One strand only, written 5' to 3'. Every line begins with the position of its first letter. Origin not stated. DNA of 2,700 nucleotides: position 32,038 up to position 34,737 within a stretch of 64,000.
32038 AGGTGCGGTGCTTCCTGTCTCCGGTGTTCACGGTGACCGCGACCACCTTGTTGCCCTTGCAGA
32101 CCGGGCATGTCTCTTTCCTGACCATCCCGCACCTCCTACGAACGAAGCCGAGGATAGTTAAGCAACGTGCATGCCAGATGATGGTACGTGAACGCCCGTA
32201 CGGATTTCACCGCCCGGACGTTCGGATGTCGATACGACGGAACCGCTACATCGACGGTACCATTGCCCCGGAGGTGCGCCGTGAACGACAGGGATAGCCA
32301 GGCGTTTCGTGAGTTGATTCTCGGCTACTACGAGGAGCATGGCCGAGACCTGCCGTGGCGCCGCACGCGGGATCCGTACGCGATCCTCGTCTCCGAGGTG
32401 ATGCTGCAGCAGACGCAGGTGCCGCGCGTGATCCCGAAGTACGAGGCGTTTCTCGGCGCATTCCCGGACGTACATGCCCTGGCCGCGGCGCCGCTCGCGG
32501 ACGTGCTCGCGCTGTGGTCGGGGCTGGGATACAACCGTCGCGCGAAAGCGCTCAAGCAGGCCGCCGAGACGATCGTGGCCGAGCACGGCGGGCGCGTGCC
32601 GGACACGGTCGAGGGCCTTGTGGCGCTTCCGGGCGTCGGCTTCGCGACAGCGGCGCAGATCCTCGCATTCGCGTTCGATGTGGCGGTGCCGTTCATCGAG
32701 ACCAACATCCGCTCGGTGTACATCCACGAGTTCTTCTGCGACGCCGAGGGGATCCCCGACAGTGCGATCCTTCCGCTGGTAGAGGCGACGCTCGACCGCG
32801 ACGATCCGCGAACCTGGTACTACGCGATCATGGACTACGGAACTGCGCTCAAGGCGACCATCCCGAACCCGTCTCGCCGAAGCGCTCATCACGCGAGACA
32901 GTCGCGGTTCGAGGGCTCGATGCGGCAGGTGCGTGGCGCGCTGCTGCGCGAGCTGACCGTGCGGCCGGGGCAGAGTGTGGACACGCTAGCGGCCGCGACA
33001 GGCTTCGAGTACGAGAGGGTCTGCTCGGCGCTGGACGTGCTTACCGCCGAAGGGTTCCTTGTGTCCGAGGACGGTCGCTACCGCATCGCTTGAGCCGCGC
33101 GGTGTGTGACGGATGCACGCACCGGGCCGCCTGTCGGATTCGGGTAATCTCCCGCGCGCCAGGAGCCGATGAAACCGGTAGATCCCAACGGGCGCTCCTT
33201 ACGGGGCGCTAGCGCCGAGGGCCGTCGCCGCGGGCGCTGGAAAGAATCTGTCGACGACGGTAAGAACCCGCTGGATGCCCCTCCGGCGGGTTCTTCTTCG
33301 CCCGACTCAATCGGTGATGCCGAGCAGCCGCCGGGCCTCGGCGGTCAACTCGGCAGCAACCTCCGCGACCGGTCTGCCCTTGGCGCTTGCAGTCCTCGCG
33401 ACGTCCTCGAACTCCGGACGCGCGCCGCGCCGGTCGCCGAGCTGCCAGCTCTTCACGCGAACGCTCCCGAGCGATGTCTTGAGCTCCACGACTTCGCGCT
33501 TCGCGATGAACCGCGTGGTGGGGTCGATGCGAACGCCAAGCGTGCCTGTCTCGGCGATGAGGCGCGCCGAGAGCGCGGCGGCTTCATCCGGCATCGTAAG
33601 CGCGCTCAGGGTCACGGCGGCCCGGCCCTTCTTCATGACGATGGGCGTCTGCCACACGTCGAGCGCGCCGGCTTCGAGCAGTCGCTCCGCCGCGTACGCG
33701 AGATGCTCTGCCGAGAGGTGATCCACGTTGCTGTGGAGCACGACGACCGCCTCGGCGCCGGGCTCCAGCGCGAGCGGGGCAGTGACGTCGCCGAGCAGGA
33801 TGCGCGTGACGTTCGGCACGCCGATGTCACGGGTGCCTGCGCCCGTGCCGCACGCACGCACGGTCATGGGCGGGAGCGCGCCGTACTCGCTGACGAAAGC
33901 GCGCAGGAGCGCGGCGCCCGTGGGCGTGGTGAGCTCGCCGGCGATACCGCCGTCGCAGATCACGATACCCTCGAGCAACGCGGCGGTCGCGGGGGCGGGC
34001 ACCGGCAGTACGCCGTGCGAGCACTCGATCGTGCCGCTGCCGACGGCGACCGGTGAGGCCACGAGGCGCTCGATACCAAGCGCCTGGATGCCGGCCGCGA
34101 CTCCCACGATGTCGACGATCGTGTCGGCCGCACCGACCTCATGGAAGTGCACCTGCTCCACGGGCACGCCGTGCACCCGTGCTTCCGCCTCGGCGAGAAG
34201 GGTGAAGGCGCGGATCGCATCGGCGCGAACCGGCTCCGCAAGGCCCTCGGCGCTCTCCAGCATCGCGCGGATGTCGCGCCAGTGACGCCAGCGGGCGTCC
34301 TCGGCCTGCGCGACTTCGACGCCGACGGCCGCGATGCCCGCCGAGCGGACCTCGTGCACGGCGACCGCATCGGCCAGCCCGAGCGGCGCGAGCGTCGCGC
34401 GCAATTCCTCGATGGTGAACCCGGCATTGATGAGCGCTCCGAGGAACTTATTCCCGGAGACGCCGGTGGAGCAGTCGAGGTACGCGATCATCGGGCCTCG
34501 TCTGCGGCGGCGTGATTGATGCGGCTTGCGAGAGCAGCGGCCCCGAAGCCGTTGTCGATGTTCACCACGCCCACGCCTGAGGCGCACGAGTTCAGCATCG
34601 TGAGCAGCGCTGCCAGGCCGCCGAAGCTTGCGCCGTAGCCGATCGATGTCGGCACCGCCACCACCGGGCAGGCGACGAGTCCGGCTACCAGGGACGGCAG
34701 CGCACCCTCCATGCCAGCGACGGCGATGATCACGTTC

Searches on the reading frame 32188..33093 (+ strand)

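Call 57: search_protein_families(library=pfam, proteins=[window:32188-33093:+], max_evalue=0.00001)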
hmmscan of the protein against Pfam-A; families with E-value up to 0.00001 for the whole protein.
window:32188-33093:+ (301 aa): 2 families
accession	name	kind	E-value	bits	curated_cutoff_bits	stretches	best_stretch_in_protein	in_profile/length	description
PF00730.31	HhH-GPD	-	2.9e-14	53.8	26.2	1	68-182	1-87/108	HhH-GPD superfamily base excision DNA repair protein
PF00633.29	HHH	-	4.3e-06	26.7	24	1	133-161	2-30/30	Helix-hairpin-helix motif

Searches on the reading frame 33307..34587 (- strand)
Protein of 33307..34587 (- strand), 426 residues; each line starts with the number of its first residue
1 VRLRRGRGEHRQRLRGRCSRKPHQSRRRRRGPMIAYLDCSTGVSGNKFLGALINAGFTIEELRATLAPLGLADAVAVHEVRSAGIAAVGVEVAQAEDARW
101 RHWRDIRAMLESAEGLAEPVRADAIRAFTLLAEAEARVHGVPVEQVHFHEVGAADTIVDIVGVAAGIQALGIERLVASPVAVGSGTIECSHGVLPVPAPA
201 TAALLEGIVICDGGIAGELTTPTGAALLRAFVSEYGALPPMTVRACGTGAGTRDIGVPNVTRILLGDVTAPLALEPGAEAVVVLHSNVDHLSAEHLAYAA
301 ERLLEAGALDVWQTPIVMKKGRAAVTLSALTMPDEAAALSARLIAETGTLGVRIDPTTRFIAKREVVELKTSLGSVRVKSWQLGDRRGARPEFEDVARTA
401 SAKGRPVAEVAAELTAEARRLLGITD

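Call 57: search_protein_families(library=pfam, proteins=[window:33307-34587:-], max_evalue=0.00001)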
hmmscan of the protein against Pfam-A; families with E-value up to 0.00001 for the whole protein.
window:33307-34587:- (426 aa): 1 family
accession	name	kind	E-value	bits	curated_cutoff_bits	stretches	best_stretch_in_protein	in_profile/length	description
PF01969.22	Ni_insertion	-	3e-127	425.3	22.1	1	35-410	1-374/375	Nickel insertion protein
